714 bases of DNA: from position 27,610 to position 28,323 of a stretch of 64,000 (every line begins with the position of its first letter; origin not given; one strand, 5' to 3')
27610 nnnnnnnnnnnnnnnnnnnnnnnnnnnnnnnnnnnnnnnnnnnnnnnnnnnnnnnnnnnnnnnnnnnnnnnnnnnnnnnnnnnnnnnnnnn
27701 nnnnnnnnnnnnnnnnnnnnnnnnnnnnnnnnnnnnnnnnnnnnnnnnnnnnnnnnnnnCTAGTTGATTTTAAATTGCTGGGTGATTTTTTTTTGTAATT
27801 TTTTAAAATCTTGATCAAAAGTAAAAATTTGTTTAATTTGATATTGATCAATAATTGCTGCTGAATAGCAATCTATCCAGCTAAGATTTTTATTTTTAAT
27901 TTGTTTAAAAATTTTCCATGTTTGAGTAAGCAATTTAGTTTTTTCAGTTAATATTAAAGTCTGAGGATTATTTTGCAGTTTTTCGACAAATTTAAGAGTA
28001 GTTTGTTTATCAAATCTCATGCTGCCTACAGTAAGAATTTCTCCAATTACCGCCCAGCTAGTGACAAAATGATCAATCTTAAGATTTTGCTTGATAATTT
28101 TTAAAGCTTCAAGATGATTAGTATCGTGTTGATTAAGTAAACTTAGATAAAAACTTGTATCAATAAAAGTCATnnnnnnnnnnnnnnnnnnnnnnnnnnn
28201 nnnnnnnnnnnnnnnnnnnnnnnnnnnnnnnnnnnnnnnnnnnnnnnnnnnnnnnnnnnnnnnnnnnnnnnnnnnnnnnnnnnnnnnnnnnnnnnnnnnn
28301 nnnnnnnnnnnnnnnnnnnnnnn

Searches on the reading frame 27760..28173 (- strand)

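Call 69: search_protein_families(library=pfam, proteins=[window:27760-28173:-], max_evalue=0.05)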
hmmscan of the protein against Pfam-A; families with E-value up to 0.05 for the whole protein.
window:27760-28173:- (137 aa): 2 families
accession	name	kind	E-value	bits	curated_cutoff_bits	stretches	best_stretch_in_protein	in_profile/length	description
PF01850.27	PIN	-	2e-12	48.2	23.6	1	3-128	2-119/120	PIN domain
PF17942.8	Morc6_S5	-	0.017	15.6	26.2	1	50-133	50-134/139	Morc6 ribosomal protein S5 domain 2-like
